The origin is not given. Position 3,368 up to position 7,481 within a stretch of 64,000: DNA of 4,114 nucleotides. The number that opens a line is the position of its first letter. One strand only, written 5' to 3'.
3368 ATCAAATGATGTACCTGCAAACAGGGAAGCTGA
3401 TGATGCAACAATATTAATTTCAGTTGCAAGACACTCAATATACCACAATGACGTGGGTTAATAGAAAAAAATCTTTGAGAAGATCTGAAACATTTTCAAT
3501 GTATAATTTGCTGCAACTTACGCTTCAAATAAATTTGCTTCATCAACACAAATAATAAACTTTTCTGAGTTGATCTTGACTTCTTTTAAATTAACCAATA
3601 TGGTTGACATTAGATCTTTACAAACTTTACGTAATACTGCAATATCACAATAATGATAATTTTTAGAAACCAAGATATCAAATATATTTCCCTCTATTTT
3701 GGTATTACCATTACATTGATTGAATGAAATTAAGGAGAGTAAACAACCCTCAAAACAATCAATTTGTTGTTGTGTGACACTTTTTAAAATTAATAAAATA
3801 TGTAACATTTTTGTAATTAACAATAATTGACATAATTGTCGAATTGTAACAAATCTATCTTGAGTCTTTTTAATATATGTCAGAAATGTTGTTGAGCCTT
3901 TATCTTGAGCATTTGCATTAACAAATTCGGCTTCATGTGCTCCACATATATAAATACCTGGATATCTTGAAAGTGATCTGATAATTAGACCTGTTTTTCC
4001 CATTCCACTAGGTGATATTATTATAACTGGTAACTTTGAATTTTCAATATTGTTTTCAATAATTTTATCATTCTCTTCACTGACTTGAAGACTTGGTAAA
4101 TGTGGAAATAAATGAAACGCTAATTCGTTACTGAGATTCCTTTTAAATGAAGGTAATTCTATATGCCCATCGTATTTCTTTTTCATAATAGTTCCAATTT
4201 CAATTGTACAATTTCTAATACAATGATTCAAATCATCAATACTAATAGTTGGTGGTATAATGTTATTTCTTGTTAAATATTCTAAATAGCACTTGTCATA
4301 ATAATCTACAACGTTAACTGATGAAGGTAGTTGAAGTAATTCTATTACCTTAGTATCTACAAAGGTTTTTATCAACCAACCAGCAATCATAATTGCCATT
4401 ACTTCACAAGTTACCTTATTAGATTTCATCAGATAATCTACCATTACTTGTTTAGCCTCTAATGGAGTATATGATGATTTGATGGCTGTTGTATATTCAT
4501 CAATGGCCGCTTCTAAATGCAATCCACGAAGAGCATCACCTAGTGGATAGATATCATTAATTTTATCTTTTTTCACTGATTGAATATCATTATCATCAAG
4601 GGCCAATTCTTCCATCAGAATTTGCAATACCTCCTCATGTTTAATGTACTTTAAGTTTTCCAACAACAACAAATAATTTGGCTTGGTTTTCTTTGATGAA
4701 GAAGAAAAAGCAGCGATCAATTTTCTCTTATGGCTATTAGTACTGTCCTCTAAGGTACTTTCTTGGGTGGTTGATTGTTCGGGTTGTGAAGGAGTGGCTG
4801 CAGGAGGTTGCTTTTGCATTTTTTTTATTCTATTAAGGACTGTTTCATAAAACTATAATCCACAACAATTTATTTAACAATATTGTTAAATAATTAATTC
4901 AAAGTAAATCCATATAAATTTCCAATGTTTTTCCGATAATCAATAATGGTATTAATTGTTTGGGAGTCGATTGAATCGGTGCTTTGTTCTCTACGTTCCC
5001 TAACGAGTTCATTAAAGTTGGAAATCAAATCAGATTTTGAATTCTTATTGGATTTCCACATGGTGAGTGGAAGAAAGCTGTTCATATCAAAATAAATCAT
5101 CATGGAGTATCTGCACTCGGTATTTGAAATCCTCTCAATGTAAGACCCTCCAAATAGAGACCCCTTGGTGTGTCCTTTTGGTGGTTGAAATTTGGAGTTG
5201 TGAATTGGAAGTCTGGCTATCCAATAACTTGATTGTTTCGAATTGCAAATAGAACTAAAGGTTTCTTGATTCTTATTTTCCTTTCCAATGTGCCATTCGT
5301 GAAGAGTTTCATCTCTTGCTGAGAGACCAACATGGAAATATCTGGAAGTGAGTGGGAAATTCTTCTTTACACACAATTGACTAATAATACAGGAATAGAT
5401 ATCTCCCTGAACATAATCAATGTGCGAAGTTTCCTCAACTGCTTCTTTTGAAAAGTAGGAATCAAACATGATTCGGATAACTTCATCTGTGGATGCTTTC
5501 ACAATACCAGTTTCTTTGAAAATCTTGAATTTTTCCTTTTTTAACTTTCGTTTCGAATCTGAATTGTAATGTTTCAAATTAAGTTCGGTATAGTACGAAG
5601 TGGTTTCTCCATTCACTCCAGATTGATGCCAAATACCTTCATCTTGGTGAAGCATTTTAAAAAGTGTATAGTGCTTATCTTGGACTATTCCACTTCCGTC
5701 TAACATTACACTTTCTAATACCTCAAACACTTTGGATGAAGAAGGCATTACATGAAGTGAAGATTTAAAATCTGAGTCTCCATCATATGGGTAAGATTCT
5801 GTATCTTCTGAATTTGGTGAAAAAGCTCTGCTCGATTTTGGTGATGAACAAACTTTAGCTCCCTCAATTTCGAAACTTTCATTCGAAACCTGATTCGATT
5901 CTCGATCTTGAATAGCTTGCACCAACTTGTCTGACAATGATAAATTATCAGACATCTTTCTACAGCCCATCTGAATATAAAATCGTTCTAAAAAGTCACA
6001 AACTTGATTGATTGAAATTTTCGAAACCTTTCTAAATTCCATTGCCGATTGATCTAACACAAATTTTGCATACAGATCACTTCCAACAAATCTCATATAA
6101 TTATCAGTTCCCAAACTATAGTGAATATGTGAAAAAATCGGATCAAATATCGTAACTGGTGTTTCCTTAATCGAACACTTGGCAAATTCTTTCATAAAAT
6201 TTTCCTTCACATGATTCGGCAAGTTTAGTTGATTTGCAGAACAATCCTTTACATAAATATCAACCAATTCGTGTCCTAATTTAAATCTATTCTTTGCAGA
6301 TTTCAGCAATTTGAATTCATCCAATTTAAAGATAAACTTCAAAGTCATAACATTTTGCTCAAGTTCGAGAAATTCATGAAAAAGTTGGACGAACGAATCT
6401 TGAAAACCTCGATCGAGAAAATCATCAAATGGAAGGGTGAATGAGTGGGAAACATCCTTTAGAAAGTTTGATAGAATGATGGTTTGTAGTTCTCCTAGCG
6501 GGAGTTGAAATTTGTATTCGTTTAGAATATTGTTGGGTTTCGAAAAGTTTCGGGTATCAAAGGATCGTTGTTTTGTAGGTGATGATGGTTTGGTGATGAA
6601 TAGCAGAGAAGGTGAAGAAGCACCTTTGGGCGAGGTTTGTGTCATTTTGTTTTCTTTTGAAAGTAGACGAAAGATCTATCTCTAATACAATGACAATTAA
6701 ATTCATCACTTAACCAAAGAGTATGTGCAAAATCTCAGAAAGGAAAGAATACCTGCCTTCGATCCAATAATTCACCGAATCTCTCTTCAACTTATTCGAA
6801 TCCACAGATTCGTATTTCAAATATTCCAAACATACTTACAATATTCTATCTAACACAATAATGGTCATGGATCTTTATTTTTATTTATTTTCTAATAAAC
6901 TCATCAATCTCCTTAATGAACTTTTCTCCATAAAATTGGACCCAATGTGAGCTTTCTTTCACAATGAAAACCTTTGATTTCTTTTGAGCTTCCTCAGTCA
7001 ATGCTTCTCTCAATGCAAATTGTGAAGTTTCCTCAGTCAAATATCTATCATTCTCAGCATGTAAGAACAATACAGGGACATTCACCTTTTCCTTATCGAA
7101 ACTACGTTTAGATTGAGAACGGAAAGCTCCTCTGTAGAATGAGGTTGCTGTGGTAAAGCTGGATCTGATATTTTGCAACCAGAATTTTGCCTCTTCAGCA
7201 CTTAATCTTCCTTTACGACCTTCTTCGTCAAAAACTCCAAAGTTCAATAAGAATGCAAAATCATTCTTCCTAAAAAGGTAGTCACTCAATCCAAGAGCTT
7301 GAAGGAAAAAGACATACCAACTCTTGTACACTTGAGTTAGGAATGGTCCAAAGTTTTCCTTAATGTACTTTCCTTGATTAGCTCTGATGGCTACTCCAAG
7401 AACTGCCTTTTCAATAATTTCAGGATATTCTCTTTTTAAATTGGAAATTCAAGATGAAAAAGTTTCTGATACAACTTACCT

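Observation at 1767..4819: Three adjacent minus-strand ORFs probably form one large P-loop (STAND/AAA+-like) NTPase gene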

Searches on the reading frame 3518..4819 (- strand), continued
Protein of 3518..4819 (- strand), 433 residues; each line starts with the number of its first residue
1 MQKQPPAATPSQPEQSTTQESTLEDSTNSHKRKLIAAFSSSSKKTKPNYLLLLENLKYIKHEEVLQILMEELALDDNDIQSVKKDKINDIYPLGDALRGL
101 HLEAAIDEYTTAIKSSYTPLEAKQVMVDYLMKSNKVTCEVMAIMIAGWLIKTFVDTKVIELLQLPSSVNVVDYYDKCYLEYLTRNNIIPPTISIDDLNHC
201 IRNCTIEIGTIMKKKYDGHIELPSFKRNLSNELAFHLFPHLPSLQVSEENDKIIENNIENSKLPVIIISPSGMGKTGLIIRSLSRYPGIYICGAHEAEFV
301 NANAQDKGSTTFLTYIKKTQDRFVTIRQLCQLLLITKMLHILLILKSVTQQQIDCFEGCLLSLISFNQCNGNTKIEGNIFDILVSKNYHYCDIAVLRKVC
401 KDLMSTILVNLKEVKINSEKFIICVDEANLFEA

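Call 56: predict_structure(alignment_id=A2)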
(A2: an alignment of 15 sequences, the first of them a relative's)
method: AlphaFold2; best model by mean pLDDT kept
length: 817 residues; sequences in the alignment: 15
mean_pLDDT: 64.8   pTM: 0.56
mean pLDDT of the five models: 64.8, 62.7, 62.7, 58.2, 57.6
residues with pLDDT >= 90: 96; 70-90: 276; 50-70: 216; < 50: 229
segments of 3 or more residues with pLDDT < 50: 1-34, 59-77, 107-109, 111-119, 153-157, 534-543, 569-572, 595-649, 710-715, 735-793, 808-817
pLDDT, mean of each block of 10 residues (from residue 1): 32 36 35 49 66 55 44 47 52 53 50 47 57 55 54 49 72 84 89 89 90 80 75 78 92 87 65 87 75 93 95 94 95 80 90 83 91 93 89 72 75 84 78 65 73 73 87 79 78 88 75 84 78 40 51 60 60 58 64 44 32 31 33 30 41 55 76 87 79 79 70 57 69 46 30 36 40 35 32 52 50 31
secondary structure, 60 per line:
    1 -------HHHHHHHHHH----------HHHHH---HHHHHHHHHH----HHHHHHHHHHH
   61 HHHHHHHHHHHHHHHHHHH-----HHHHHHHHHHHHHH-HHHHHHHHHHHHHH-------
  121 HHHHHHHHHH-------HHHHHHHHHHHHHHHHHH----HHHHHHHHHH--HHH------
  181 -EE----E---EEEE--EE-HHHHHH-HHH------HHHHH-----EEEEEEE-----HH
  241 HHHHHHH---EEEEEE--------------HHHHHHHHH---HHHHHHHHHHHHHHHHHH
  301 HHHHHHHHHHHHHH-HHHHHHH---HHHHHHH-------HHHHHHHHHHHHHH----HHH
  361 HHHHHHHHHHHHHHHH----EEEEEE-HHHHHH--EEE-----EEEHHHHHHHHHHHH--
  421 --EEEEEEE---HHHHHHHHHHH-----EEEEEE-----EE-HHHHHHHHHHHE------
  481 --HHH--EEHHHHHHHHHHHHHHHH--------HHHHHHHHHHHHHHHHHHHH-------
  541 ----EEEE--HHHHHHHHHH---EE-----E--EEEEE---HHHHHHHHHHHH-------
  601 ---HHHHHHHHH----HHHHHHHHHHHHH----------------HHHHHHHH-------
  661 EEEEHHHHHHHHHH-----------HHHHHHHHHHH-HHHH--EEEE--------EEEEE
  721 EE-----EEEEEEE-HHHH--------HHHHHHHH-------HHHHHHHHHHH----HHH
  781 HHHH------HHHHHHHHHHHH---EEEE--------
elements in order (helices of 4 or more, strands of 3 or more residues): H8-17 H28-32 H36-45 H50-79 H85-98 H100-113 H121-130 H138-155 H160-169 E192-195 H201-206 H217-221 E227-233 H239-247 E251-256 H271-279 H283-314 H316-322 H326-332 H340-353 H358-376 E381-386 H388-393 E396-398 E404-406 H407-418 E423-429 H433-443 E449-454 H463-473 H490-505 H514-533 E545-548 H551-560 E574-578 H582-593 H604-612 H617-629 H646-653 E661-664 H665-674 H686-696 H698-701 E704-707 E716-722 E728-734 H736-739 H748-755 H763-773 H778-784 H791-802 E806-809

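Call 78: list_cluster_members(proteins=[P0011, P0013, P0014, P0015, P0016, P0017, P0020, P0021])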
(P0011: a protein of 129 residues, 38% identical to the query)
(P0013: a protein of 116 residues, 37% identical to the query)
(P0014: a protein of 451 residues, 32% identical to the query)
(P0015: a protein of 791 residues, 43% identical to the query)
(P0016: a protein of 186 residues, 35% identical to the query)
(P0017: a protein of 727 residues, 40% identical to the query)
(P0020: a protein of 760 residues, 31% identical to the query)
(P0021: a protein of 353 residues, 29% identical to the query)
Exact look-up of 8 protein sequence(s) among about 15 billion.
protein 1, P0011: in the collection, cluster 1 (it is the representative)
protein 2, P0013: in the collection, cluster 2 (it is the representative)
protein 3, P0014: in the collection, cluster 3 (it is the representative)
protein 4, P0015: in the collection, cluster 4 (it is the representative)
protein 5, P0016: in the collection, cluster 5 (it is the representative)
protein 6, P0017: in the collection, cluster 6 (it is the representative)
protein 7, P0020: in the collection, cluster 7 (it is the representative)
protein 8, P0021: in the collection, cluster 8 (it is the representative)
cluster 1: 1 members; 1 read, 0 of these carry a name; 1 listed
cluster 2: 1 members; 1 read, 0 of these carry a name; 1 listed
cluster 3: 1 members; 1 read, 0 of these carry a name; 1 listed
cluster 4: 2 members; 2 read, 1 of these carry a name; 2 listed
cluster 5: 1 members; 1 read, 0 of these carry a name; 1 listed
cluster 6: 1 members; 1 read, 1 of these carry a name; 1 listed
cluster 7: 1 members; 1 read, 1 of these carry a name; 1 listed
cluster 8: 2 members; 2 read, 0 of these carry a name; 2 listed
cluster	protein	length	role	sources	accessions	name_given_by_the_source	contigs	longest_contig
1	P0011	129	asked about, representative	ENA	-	-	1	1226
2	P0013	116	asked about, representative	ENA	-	-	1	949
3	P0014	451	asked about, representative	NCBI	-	-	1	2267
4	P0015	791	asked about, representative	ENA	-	-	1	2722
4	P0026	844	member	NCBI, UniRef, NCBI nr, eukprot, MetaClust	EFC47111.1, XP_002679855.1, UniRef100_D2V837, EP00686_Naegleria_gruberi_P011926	predicted protein [Naegleria gruberi] | Predicted protein n=1 Tax=Naegleria gruberi TaxID=5762 RepID=D2V837_NAEGR | uncharacterized protein NAEGRDRAFT_65017 [Naegleria gruberi]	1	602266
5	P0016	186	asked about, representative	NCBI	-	-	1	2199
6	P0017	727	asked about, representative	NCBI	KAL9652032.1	hypothetical protein ABK040_000373 [Willaertia magna]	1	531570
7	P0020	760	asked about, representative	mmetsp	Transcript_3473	Transcript_3473/g.5031 ORF Transcript_3473/g.5031 Transcript_3473/m.5031 type:complete ...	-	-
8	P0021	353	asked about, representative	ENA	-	-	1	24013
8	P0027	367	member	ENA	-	-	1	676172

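Call 85: search_protein_families(library=pfam, proteins=[P0026, P0015, L002:2389-3942:+, P0025], max_evalue=1)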
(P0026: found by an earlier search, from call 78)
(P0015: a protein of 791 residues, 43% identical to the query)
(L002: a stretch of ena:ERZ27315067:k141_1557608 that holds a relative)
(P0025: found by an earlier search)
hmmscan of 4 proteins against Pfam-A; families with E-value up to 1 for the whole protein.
P0026 (844 aa): 0 families

P0015 (791 aa): 0 families

L002:2389-3942:+ (518 aa): 1 family
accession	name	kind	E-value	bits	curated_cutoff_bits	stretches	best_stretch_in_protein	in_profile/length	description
PF09388.15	SpoOE-like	-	0.091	13.2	23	1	99-120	17-38/42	Spo0E like sporulation regulatory protein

P0025 (782 aa): 1 family
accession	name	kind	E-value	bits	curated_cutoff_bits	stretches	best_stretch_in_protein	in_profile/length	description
PF01480.22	PWI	-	0.08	13.7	22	1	362-426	1-58/72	PWI domain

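Call 98: find_related_loci(query=A6, collection=viral_contigs, flank=5000)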
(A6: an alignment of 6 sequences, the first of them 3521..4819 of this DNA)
Query A6 (433 aa) in viral_contigs; peptide patterns used: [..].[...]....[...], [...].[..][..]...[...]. (x = any residue, [..] = any of these).
115 stretches matched a pattern, but none encodes a relative of the query by tblastn (E <= 1e-3).

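Call 99: find_related_loci(query=A6, collection=metagenome_contigs, flank=4000)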
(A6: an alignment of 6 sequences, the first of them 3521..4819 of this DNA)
Query A6 (433 aa) in metagenome_contigs; peptide patterns used: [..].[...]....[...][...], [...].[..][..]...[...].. (x = any residue, [..] = any of these).
139 stretches matched a pattern, but none encodes a relative of the query by tblastn (E <= 1e-3).

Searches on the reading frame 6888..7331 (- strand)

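Call 102: search_protein_families(library=pfam, proteins=[window:6888-7331:-], max_evalue=0.01)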
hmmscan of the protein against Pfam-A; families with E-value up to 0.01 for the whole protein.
window:6888-7331:- (148 aa): 1 family
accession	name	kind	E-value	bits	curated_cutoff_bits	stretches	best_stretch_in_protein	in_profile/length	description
PF12146.15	Hydrolase_4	-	0.00068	19.4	27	1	60-118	167-220/239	Serine aminopeptidase, S33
